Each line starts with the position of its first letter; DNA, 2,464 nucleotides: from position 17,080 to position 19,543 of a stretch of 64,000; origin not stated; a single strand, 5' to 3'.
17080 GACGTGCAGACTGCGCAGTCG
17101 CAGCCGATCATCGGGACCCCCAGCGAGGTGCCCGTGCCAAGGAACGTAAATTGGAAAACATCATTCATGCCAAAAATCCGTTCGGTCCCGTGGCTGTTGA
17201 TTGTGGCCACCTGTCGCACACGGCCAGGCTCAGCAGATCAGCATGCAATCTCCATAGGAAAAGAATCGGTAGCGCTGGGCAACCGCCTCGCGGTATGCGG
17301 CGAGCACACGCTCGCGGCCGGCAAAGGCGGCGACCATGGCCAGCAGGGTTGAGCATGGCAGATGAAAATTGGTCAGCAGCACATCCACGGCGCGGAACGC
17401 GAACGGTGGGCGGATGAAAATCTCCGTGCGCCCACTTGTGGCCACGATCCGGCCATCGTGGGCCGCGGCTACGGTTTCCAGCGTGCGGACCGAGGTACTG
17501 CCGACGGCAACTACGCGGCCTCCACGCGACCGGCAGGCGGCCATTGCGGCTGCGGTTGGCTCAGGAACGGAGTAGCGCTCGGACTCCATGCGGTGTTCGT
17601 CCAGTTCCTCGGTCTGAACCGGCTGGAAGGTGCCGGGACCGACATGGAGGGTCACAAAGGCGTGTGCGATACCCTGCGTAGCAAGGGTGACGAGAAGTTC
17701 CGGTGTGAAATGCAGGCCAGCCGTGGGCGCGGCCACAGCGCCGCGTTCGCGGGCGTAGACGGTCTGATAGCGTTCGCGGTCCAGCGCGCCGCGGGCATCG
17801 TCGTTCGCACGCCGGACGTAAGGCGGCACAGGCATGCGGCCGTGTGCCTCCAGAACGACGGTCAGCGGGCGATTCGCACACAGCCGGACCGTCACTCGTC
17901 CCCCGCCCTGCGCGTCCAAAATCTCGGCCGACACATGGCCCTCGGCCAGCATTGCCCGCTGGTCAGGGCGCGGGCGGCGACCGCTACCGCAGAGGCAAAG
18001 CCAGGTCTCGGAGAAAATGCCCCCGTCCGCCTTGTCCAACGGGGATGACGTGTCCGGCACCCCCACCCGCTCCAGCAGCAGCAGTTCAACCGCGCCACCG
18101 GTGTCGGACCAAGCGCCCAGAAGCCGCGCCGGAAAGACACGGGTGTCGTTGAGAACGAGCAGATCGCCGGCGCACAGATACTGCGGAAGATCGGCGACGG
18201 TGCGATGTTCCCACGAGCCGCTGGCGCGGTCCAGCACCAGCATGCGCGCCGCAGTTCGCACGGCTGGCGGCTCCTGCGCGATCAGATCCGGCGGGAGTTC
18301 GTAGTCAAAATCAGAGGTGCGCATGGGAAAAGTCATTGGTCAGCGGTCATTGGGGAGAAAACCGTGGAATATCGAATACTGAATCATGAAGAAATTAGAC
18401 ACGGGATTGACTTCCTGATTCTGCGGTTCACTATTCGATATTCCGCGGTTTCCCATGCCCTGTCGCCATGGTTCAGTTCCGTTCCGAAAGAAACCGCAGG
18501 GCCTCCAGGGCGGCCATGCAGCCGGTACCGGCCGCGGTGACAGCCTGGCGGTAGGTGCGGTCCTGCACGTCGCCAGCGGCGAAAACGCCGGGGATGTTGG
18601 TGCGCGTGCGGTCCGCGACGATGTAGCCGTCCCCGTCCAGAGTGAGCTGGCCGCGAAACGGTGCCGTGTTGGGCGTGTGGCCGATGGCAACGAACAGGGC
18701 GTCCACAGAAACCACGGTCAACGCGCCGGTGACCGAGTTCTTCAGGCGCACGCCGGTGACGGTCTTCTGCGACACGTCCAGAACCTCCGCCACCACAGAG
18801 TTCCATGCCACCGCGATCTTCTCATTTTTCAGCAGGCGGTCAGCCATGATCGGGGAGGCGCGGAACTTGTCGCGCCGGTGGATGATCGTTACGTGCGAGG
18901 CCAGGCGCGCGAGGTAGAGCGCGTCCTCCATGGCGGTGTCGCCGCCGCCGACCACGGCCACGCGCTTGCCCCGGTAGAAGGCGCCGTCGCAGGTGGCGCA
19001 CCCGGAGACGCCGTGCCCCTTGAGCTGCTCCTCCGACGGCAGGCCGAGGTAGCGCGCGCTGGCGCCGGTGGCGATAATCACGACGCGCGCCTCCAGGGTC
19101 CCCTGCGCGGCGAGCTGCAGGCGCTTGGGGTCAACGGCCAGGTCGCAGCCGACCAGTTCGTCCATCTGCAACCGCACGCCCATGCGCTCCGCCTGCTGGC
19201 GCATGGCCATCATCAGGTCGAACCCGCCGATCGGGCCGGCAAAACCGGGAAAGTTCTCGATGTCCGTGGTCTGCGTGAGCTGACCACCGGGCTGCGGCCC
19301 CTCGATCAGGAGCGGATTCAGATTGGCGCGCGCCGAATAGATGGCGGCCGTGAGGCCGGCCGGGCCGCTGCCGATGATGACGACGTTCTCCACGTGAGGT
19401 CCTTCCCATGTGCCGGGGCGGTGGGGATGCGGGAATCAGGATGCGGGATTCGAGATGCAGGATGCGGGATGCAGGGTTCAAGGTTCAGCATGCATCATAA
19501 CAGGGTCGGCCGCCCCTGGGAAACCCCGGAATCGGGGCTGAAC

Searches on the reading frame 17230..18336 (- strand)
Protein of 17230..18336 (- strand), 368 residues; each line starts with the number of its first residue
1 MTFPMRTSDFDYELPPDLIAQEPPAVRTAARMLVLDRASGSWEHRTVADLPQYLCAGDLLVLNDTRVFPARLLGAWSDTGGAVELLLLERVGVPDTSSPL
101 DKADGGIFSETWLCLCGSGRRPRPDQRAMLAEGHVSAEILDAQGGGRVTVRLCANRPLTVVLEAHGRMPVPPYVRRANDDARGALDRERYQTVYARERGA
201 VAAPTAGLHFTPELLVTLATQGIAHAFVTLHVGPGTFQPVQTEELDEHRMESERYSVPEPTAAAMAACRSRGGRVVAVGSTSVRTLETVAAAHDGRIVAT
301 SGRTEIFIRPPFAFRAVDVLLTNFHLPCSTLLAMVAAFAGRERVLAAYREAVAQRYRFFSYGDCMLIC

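Call 16: search_protein_families(library=ncbifam, proteins=[window:17230-18336:-])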
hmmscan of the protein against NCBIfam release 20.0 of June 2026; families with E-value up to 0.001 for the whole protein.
window:17230-18336:- (368 aa): 3 families
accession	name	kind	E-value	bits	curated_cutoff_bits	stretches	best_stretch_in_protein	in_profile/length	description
NF001140.0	PRK00147.1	equivalog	2.5e-129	431.2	324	1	5-368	1-343/346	tRNA preQ1(34) S-adenosylmethionine ribosyltransferase-isomerase QueA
TIGR00113.1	queA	equivalog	2.3e-108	362.2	267.45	1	5-367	2-344/345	tRNA preQ1(34) S-adenosylmethionine ribosyltransferase-isomerase QueA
NF002398.0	PRK01424.1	equivalog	1.9e-68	231.3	588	2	183-368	180-363/366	tRNA preQ1(34) S-adenosylmethionine ribosyltransferase-isomerase QueA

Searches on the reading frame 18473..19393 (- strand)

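Call 16: search_protein_families(library=ncbifam, proteins=[window:18473-19393:-])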
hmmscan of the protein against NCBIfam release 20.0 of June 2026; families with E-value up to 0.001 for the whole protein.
window:18473-19393:- (306 aa): 80 families (the best 25 are shown)
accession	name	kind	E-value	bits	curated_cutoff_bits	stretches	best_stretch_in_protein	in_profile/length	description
TIGR01292.1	TRX_reduct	equivalog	1.3e-115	385.3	343.45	1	3-302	2-300/300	thioredoxin-disulfide reductase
NF007614.0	PRK10262.1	equivalog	3.5e-95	318.8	644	1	4-303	9-315/321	thioredoxin-disulfide reductase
TIGR03143.1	AhpF_homolog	hypoth_equivalog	1.2e-82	278.3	687.65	1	3-304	6-310/555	putative alkyl hydroperoxide reductase F subunit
TIGR03140.1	AhpF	equivalog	1.6e-64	218.3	502.9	1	3-300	214-510/515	alkyl hydroperoxide reductase subunit F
TIGR02053.1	MerA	equivalog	3.7e-23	82.3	454.45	1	86-299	113-329/465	mercury(II) reductase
TIGR01350.1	lipoamide_DH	equivalog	8.6e-23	80.7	408.8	2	87-296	114-327/461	dihydrolipoyl dehydrogenase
TIGR04018.1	Bthiol_YpdA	hypoth_equivalog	1.2e-19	70.3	339.9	2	96-278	108-290/316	YpdA family putative bacillithiol disulfide reductase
TIGR01316.1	gltA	equivalog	4.7e-19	68.5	471.75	1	3-295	135-442/449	NADPH-dependent glutamate synthase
NF004991.0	PRK06370.1-3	subfamily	2.1e-17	62.9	620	1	66-278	130-343/509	FAD-containing oxidoreductase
NF009410.0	PRK12771.1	subfamily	2.8e-17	62.5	516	1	3-304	140-447/566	NAD(P)-binding protein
NF009409.0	PRK12770.1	subfamily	4.4e-15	55.6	343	1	141-304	172-352/360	putative glutamate synthase subunit beta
NF004776.0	PRK06116.1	equivalog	6.7e-15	55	480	1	82-281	113-309/450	glutathione-disulfide reductase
NF009414.0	PRK12778.1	equivalog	1.4e-14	53.3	1103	1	3-302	433-749/752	bifunctional dihydroorotate dehydrogenase B NAD binding subunit/NADPH-dependent glutamate synthase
TIGR01318.1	gltD_gamma_fam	subfamily_domain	2.5e-14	52.7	482.95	1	3-302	143-465/467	glutamate synthase, small subunit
TIGR03315.1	Se_ygfK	equivalog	2.5e-14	51.7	835.3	1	3-295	539-832/1012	putative selenate reductase subunit YgfK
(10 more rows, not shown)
